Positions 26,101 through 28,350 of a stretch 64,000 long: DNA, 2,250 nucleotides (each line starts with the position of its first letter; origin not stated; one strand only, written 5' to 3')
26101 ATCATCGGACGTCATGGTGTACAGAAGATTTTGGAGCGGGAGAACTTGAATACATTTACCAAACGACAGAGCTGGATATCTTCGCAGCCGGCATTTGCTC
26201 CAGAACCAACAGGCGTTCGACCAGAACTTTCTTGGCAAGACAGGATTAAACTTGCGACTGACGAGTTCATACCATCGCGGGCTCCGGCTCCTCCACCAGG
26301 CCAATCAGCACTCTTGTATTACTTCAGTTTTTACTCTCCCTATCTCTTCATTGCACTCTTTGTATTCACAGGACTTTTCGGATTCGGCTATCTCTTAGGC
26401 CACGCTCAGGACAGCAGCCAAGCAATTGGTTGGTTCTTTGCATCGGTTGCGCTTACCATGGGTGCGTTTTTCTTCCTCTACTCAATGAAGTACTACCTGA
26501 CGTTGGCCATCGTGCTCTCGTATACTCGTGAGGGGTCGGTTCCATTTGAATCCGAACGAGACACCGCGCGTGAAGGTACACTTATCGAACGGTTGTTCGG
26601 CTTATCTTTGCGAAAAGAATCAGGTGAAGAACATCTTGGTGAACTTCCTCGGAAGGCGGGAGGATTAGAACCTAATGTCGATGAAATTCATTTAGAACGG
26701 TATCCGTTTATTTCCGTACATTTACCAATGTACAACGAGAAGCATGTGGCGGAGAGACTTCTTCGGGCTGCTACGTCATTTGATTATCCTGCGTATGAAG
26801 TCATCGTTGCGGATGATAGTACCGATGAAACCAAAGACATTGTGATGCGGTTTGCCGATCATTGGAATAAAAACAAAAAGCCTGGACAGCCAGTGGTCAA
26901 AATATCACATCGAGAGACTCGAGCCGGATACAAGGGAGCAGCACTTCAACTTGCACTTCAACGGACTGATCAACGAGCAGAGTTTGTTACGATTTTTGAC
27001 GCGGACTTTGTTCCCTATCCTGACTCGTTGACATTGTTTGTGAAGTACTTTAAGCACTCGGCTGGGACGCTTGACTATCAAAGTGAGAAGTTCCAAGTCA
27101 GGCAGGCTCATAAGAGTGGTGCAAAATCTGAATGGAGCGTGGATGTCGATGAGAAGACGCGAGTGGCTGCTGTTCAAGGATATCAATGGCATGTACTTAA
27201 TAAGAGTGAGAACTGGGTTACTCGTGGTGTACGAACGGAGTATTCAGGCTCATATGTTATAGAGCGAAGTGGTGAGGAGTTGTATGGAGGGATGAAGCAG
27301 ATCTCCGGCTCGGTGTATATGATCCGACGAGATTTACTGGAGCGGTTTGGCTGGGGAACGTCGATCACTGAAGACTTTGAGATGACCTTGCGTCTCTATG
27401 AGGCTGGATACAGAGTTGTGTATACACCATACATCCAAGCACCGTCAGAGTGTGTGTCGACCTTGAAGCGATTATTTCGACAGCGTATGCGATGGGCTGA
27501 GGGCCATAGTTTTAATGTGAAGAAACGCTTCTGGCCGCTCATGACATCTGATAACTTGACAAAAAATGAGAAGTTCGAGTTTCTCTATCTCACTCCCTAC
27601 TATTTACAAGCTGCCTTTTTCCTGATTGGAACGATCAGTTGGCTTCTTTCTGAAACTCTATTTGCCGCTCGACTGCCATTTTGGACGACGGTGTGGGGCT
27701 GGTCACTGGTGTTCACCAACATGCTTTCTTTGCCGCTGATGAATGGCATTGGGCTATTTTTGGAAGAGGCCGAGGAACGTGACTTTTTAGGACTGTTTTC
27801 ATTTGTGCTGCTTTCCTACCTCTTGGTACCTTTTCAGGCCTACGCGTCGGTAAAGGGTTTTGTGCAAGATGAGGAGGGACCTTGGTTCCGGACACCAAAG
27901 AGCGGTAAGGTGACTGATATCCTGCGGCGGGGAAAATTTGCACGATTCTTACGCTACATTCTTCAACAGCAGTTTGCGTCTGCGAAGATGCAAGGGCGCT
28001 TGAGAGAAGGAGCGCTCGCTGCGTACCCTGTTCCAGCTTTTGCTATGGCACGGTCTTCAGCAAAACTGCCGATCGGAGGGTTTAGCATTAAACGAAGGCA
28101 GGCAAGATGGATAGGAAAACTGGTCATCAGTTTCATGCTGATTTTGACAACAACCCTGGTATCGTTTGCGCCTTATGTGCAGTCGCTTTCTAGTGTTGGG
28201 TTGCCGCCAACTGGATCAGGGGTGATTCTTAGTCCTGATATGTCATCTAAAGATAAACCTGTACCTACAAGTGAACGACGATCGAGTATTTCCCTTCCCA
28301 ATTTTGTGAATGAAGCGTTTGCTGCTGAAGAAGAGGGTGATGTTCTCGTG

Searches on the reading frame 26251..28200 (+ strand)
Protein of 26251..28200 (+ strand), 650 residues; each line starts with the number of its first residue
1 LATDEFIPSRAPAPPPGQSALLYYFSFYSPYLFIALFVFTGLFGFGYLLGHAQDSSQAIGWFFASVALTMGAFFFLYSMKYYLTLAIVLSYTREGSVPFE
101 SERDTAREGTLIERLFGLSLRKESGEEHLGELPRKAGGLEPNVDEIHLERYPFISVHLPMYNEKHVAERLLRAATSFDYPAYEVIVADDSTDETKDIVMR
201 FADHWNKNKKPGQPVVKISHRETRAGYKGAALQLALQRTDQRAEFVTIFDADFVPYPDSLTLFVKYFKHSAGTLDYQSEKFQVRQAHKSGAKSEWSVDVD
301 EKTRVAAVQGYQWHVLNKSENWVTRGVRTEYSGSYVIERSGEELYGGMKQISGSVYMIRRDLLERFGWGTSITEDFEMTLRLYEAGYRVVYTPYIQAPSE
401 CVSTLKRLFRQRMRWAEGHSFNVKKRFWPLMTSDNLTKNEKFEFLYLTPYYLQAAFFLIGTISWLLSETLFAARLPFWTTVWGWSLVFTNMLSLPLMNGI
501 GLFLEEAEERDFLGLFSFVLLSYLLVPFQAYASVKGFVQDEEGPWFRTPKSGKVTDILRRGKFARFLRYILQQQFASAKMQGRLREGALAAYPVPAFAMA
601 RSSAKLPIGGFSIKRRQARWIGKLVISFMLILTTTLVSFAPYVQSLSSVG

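Call 36: search_protein_families(library=ncbifam, proteins=[window:26251-28200:+], max_evalue=0.01)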
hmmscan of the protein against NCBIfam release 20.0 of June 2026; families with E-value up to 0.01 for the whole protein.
window:26251-28200:+ (650 aa): 20 families
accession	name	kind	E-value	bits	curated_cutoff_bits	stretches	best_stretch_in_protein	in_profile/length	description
TIGR03937.1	PgaC_IcaA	equivalog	6.6e-25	87.9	422.3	2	300-438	151-289/407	poly-beta-1,6-N-acetyl-D-glucosamine synthase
TIGR03030.1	CelA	equivalog_domain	7.6e-18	63.9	699.1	2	352-418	308-376/714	UDP-forming cellulose synthase catalytic subunit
NF053846.1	glyco_with_XrtP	equivalog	4.1e-13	48.8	520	1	367-464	246-339/440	XrtP-associated glycosyltransferase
NF041865.1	EpsU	equivalog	6e-12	45.3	700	1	156-441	43-286/394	exopolysaccharide biosynthesis GT2 family glycosyltransferase EpsU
NF008558.0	PRK11498.1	equivalog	3.8e-11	41.7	992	2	351-419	431-501/872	UDP-forming cellulose synthase catalytic subunit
TIGR03965.1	mycofact_glyco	equivalog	1.2e-08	34.3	280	2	149-268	71-180/467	mycofactocin biosynthesis glycosyltransferase MftF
TIGR04242.1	nodulat_NodC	equivalog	1.6e-08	33.9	550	1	304-419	160-284/395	chitooligosaccharide synthase NodC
TIGR03469.1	HpnB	hypoth_equivalog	7.1e-06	25.3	379.25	1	147-270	39-163/386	hopene-associated glycosyltransferase HpnB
TIGR03111.1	glyc2_xrt_Gpos1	hypoth_equivalog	1.7e-05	23.8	363.95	0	323-428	187-294/439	TIGR03111 family XrtG-associated glycosyltransferase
NF047683.1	TeichurnBiosyTuaG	equivalog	1.8e-05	24.5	400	1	150-271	4-115/252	teichuronic acid biosynthesis protein TuaG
TIGR04283.1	glyco_like_mftF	equivalog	2.1e-05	24.2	182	1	154-212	1-59/221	TIGR04283 family arsenosugar biosynthesis glycosyltransferase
NF050050.1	ProtGlycPglI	equivalog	4.2e-05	23.1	500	1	152-264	2-105/306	GalNAc(5)-diNAcBac-PP-undecaprenol beta-1,3-glucosyltransferase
TIGR04017.1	WcaA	equivalog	6e-05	22.8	495.75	1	151-267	4-110/279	colanic acid biosynthesis glycosyltransferase WcaA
NF007453.0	PRK10018.1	equivalog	8.3e-05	22.4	382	1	151-267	5-111/280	colanic acid biosynthesis glycosyltransferase WcaA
NF038302.1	EPS_HpsE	equivalog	0.00011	21.2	300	1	155-266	4-110/307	hormogonium polysaccharide biosynthesis glycosyltransferase HpsE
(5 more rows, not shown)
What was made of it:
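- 26311..28167 (+): Membrane-embedded family-2 glycosyltransferase module. TM helices lie at aa 576-631, the GT2 domain at aa 709-1041, and further TM helices run up to aa 1194. The closest NCBIfam models are PgaC/IcaA, CelA, NodC and the XrtP- and XrtG-associated GTs, all below their cutoffs (call 36).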

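Call 56: find_homologous_proteins(query=window:26251-28185:+, max_evalue=1e-10)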
Query window:26251-28185:+ (645 aa): 1272 proteins with E <= 1e-10 among 8000 candidates; the best 120 are listed.
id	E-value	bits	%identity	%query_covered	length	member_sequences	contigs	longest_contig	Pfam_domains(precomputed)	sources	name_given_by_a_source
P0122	7.8e-211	720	54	96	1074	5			PF13632.13,PF13506.14,PF13641.13,PF13384.13,PF13551.13,PF01527.27,PF13518.13,PF00535.33,PF13565.13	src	-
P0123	5.3e-207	707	54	94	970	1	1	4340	PF13632.13,PF13506.14,PF13641.13,PF00535.33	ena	-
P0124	3.1e-203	695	53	94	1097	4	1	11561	PF13632.13,PF13506.14,PF13641.13,PF13384.13,PF13551.13,PF01527.27,PF13518.13,PF02796.22,PF00535.33,PF13565.13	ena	-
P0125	6.8e-203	694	53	95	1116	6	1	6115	PF13632.13,PF13506.14,PF13641.13,PF13384.13,PF13551.13,PF01527.27,PF13518.13,PF01498.25,PF00535.33,PF13565.13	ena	-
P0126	6.8e-203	694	53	94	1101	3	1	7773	PF13632.13,PF13506.14,PF13641.13,PF13384.13,PF13551.13,PF01527.27,PF13518.13,PF00535.33,PF13565.13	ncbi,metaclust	ncbi:hypothetical protein AMJ51_01185, partial [Microgenomates bacterium DG_75]|metaclust:status=act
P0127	1.4e-202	693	52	99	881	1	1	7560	PF13632.13,PF13506.14,PF13641.13,PF13384.13,PF13551.13,PF01527.27,PF13518.13,PF00535.33,PF13565.13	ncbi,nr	ncbi:MAG: glycosyltransferase, partial [bacterium]|nr:glycosyltransferase [bacterium]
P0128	4.4e-202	691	53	93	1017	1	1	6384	PF13632.13,PF13506.14,PF13641.13,PF00535.33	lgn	-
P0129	8.2e-202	690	58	84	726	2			PF13632.13,PF08279.19,PF13506.14,PF13641.13,PF13384.13,PF01527.27,PF13518.13,PF02796.22,PF13542.13,PF00535.33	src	-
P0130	2.0e-201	689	52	99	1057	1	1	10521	PF13632.13,PF08279.19,PF13506.14,PF13641.13,PF13384.13,PF01527.27,PF13518.13,PF02796.22,PF04218.20,PF00535.33,PF13565.13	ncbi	ncbi:glycosyltransferase family 2 protein, partial [Patescibacteria group bacterium]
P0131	2.8e-201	688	53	94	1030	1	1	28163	PF13632.13,PF13506.14,PF13641.13,PF13384.13,PF13551.13,PF13518.13,PF00535.33,PF13565.13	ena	-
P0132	3.9e-201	688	52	95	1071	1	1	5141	PF13632.13,PF13506.14,PF13641.13,PF13384.13,PF01527.27,PF00535.33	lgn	-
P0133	5.6e-200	684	56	90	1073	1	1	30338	PF13632.13,PF13506.14,PF13641.13,PF13384.13,PF13551.13,PF01527.27,PF13518.13,PF02796.22,PF00535.33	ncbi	-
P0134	7.7e-200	684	55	90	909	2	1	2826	PF13632.13,PF13506.14,PF13641.13,PF13384.13,PF13551.13,PF01527.27,PF13518.13,PF01498.25,PF00535.33,PF13565.13,PF13276.13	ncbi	ncbi:glycosyltransferase, partial [Candidatus Woesebacteria bacterium]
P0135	3.9e-199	681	56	94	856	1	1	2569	PF13632.13,PF13506.14,PF13641.13,PF13384.13,PF00535.33,PF13565.13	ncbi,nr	ncbi:MAG TPA: glycosyltransferase, partial [Patescibacteria group bacterium]|nr:glycosyltransferase 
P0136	1.5e-198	679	51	99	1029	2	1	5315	PF13632.13,PF08279.19,PF13506.14,PF13641.13,PF13384.13,PF13518.13,PF01498.25,PF00535.33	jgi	jgi:cellulose synthase/poly-beta-1,6-N-acetylglucosamine synthase-like glycosyltransferase/transposa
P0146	5.3e-195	668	51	95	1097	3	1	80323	PF13632.13,PF13506.14,PF13641.13,PF13384.13,PF13551.13,PF01527.27,PF13518.13,PF02796.22,PF01710.23,PF00535.33,PF13565.13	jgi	-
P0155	8.3e-192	657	52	94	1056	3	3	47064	PF13506.14,PF13384.13,PF13518.13,PF02796.22,PF13022.13,PF00165.30,PF08281.19,PF00535.33,PF13565.13,PF13632.13,PF13309.13,PF13641.13,PF13551.13,PF13011.12,PF01527.27,PF13542.13,PF06056.19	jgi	jgi:cellulose synthase/poly-beta-1,6-N-acetylglucosamine synthase-like glycosyltransferase/transposa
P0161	2.0e-190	653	52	95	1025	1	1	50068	PF13632.13,PF13506.14,PF13641.13,PF13384.13,PF13551.13,PF01527.27,PF13518.13,PF02796.22,PF00535.33,PF13565.13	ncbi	-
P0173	7.1e-185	634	50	94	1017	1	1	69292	PF13632.13,PF13506.14,PF13641.13,PF13384.13,PF13551.13,PF13011.12,PF01527.27,PF13518.13,PF02796.22,PF00535.33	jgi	jgi:cellulose synthase/poly-beta-1,6-N-acetylglucosamine synthase-like glycosyltransferase/transposa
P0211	1.9e-162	560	49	90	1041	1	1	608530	PF13632.13,PF13506.14,PF13641.13,PF00535.33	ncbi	ncbi:MAG: glycosyltransferase, partial [Patescibacteria group bacterium]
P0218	3.4e-155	536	54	74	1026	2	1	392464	PF13632.13,PF13506.14,PF13641.13,PF00535.33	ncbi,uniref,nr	ncbi:hypothetical protein KSZ_32230 [Dictyobacter formicarum]|uniref:Glycosyltransferase 2-like doma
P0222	1.9e-152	527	51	81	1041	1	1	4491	PF13632.13,PF13506.14,PF13641.13,PF00535.33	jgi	-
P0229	7.5e-151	522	56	64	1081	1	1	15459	PF13632.13,PF13506.14,PF13641.13,PF00072.31,PF00535.33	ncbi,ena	-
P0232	3.1e-150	520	49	73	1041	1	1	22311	PF13632.13,PF13506.14,PF13641.13,PF00072.31,PF00535.33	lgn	-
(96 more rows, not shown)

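Call 59: find_encoding_contigs(protein=P0218, flank=8000, max_places=2)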
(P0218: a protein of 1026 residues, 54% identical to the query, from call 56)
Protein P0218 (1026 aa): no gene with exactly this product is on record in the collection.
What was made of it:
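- Tried and rejected: The look-up of the cultured-organism homolog P0218 (Dictyobacter formicarum) failed (call 59).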

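Call 60: find_encoding_contigs(protein=P0229, flank=8000, max_places=2)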
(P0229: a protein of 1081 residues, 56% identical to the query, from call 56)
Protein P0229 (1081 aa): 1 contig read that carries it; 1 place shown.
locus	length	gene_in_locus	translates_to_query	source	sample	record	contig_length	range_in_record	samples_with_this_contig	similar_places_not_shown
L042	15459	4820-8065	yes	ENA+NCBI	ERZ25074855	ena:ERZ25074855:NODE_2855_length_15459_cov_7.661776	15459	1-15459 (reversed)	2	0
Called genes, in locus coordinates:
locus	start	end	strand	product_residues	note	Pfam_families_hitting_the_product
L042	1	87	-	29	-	?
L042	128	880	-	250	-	PF09335:VTT_dom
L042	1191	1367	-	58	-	-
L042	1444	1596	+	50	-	-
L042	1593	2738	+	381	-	PF01590:GAF, PF13185:GAF_2, PF13492:GAF_3 (weak), PF07730:HisKA_3, PF13581:HATPase_c_2 (weak), PF02518:HATPase_c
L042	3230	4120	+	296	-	-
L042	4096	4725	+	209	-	-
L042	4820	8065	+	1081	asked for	PF00072:Response_reg, PF00535:Glycos_transf_2, PF13506:Glyco_transf_21 (faint), PF13641:Glyco_tranf_2_3, PF13632:Glyco_trans_2_3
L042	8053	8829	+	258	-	PF00142:Fer4_NifH (weak), PF01656:CbiA, PF06564:CBP_BcsQ (faint), PF09140:MipZ (weak), PF10609:ParA, PF13614:AAA_31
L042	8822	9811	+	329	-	-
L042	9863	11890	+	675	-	PF15971:Mannosyl_trans4 (weak)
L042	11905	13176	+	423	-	PF00535:Glycos_transf_2, PF01209:Ubie_methyltran (faint), PF13489:Methyltransf_23, PF13847:Methyltransf_31, PF08241:Methyltransf_11, PF08242:Methyltransf_12 (weak), PF13649:Methyltransf_25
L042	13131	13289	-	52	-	-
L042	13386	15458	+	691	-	?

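Call 61: search_protein_families(library=ncbifam, proteins=[L042:4096-4725:+, L042:3230-4120:+, L042:8822-9811:+, L042:9863-11890:+, L042:13386-15458:+], max_evalue=0.1)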
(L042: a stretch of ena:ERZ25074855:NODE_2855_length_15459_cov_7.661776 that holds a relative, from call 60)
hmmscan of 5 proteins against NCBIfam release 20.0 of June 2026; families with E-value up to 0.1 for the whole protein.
L042:4096-4725:+ (209 aa): 6 families
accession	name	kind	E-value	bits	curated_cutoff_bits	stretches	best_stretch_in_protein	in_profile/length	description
NF046081.1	exosort_XrtX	exception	1.5e-09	38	170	1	57-194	24-157/168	exosortase X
TIGR04178.1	exo_archaeo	signature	6e-08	32.9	23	1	107-195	2-92/97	exosortase/archaeosortase family protein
TIGR03762.1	archaeo_artC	exception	3.1e-06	27.2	100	1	76-193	150-269/274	archaeosortase C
TIGR03110.1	exosort_Gpos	exception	1.6e-05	24.9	102.75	1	58-196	43-176/187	exosortase family protein XrtG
NF033464.1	cyanoexo_CrtC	exception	1.8e-05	24.4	225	1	53-197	136-274/278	cyanoexosortase C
NF046083.1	exosort_XrtY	exception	0.00096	19.1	160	1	74-191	54-163/168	exosortase Y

L042:3230-4120:+ (296 aa): 1 family
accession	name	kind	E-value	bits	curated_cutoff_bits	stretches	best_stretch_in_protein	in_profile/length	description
NF047785.1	respo_reg_MadR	equivalog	0.031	13.6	300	1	4-41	1-38/209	MadR family response regulator transcription factor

L042:8822-9811:+ (329 aa): 1 family
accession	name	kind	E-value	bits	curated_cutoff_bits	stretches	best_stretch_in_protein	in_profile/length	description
TIGR01481.1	ccpA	equivalog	0.059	12.8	442.35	1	222-259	263-298/330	catabolite control protein A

L042:9863-11890:+ (675 aa): 1 family
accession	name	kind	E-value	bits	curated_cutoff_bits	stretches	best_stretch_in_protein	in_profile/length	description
TIGR04154.1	archaeo_STT3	subfamily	0.082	11.2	450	1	168-231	194-257/831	oligosaccharyl transferase, archaeosortase A system-associated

L042:13386-15458:+ (691 aa): 0 families

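Call 86: find_encoding_contigs(protein=P0155, flank=10000, max_places=1)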
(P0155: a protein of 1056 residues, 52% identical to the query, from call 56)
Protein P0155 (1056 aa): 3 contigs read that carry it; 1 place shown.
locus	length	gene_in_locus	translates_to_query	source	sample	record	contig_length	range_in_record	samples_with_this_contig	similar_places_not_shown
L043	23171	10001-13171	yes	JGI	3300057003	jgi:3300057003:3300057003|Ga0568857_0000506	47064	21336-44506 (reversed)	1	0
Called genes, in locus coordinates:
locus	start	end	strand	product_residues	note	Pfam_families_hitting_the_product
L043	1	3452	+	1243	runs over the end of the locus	-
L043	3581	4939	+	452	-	PF07497:Rho_RNA_bind, PF00006:ATP-synt_ab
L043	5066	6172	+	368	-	PF13384:HTH_23 (faint), PF01476:LysM, PF23473:LysM3_LYK4_5 (weak), PF01476:LysM, PF01551:Peptidase_M23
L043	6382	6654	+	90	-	-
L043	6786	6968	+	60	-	-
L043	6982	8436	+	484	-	-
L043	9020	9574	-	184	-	PF00376:MerR, PF12728:HTH_17 (weak), PF13411:MerR_1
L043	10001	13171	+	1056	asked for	PF13384:HTH_23, PF13518:HTH_28, PF13551:HTH_29, PF01527:HTH_Tnp_1, PF13384:HTH_23, PF13518:HTH_28, PF00535:Glycos_transf_2, PF13641:Glyco_tranf_2_3, +13 more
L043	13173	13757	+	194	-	-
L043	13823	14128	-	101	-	PF00376:MerR, PF13411:MerR_1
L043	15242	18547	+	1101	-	PF01498:HTH_Tnp_Tc3_2 (faint), PF01527:HTH_Tnp_1 (faint), PF13384:HTH_23 (faint), PF13518:HTH_28 (faint), PF13565:HTH_32 (weak), PF00535:Glycos_transf_2, PF13641:Glyco_tranf_2_3, PF13632:Glyco_trans_2_3, +2 more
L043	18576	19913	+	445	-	-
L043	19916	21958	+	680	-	-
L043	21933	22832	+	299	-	PF05219:DREV (weak), PF13489:Methyltransf_23, PF07021:MetW (weak), PF13847:Methyltransf_31, PF08241:Methyltransf_11, PF08242:Methyltransf_12, PF13649:Methyltransf_25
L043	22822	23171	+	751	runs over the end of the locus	PF01663:Phosphodiest, PF01507:PAPS_reduct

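Call 87: find_encoding_contigs(protein=P0146, flank=10000, max_places=1)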
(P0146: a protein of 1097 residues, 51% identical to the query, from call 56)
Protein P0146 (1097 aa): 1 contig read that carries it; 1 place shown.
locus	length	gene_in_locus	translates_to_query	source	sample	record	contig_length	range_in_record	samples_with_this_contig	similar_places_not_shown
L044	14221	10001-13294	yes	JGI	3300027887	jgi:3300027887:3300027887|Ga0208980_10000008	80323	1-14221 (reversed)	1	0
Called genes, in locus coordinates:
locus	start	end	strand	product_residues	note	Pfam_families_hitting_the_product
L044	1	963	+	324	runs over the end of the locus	-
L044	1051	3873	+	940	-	-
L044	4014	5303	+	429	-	PF07497:Rho_RNA_bind, PF00006:ATP-synt_ab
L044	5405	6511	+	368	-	PF23473:LysM3_LYK4_5 (faint), PF01476:LysM, PF01551:Peptidase_M23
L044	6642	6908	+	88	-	-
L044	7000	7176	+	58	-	-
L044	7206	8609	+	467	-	-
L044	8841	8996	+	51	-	-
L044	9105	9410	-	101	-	PF00376:MerR, PF13411:MerR_1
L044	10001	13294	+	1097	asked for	PF13384:HTH_23 (weak), PF13518:HTH_28, PF13551:HTH_29 (weak), PF01527:HTH_Tnp_1 (weak), PF13518:HTH_28 (weak), PF00535:Glycos_transf_2, PF13641:Glyco_tranf_2_3, PF13632:Glyco_trans_2_3, +4 more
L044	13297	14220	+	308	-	?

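Call 88: find_encoding_contigs(protein=P0173, flank=10000, max_places=1)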
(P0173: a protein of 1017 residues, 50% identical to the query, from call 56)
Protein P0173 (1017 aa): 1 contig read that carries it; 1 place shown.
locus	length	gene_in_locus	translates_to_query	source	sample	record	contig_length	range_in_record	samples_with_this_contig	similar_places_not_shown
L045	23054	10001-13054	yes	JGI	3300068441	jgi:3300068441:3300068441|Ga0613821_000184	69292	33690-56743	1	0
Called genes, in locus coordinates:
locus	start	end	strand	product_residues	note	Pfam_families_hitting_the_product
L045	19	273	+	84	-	-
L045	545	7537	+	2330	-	PF01527:HTH_Tnp_1 (faint), PF01710:HTH_Tnp_IS630 (faint), PF13518:HTH_28 (weak), PF13384:HTH_23 (weak), PF13518:HTH_28, PF00535:Glycos_transf_2, PF13641:Glyco_tranf_2_3, PF13632:Glyco_trans_2_3, +5 more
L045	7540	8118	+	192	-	-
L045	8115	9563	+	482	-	-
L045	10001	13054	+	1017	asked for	PF01527:HTH_Tnp_1 (faint), PF02796:HTH_7 (faint), PF13011:LZ_Tnp_IS481 (faint), PF13384:HTH_23 (weak), PF13518:HTH_28 (weak), PF00535:Glycos_transf_2, PF13641:Glyco_tranf_2_3, PF13632:Glyco_trans_2_3, +2 more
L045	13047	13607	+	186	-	-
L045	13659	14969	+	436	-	-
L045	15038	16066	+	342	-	PF00106:adh_short (weak), PF01073:3Beta_HSD, PF01370:Epimerase, PF02719:Polysacc_synt_2, PF04321:RmlD_sub_bind, PF07993:NAD_binding_4, PF08659:KR (weak), PF16363:GDP_Man_Dehyd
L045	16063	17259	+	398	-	PF13439:Glyco_transf_4, PF13579:Glyco_trans_4_4 (faint), PF20706:GT4-conflict (weak), PF00534:Glycos_transf_1, PF13692:Glyco_trans_1_4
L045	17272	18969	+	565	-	-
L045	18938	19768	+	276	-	PF01209:Ubie_methyltran, PF05175:MTS (weak), PF13489:Methyltransf_23, PF08241:Methyltransf_11, PF08242:Methyltransf_12, PF13649:Methyltransf_25, PF13847:Methyltransf_31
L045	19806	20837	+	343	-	PF00106:adh_short, PF01073:3Beta_HSD, PF01370:Epimerase, PF02719:Polysacc_synt_2, PF04321:RmlD_sub_bind (weak), PF05368:NmrA, PF13460:NAD_binding_10, PF16363:GDP_Man_Dehyd, +2 more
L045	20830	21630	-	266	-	PF00551:Formyl_trans_N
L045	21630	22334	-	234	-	PF02585:PIG-L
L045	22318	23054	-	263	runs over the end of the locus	PF01370:Epimerase, PF04321:RmlD_sub_bind, PF02719:Polysacc_synt_2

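Call 89: find_encoding_contigs(protein=P0161, flank=10000, max_places=1)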
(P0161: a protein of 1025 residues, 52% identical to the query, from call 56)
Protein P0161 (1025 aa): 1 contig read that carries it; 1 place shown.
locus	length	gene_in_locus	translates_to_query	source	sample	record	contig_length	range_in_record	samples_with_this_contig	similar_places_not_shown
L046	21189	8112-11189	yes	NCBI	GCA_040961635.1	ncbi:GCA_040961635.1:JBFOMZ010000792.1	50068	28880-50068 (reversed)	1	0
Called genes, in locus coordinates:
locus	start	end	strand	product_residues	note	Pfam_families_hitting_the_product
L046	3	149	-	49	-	?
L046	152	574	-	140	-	PF03946:Ribosomal_L11_N, PF00298:Ribosomal_L11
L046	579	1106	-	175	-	PF02357:NusG, PF00467:KOW (weak)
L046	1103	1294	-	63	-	PF00584:SecE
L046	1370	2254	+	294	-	PF00483:NTP_transferase, PF12804:NTP_transf_3 (weak)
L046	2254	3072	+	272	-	PF00657:Lipase_GDSL (weak), PF13472:Lipase_GDSL_2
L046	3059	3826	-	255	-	PF00535:Glycos_transf_2, PF10111:Glyco_tranf_2_2, PF13641:Glyco_tranf_2_3 (weak)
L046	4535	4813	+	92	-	-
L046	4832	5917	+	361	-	PF02743:dCache_1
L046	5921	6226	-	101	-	-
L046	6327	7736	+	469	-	-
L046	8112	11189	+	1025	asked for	PF01527:HTH_Tnp_1 (weak), PF13518:HTH_28 (weak), PF13384:HTH_23, PF13518:HTH_28, PF13506:Glyco_transf_21, PF00535:Glycos_transf_2, PF13641:Glyco_tranf_2_3, PF13632:Glyco_trans_2_3, +3 more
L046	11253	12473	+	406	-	-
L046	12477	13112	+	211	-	PF13489:Methyltransf_23, PF01209:Ubie_methyltran, PF05219:DREV (weak), PF13847:Methyltransf_31, PF08241:Methyltransf_11, PF08242:Methyltransf_12, PF13649:Methyltransf_25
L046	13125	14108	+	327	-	PF04055:Radical_SAM, PF13186:SPASM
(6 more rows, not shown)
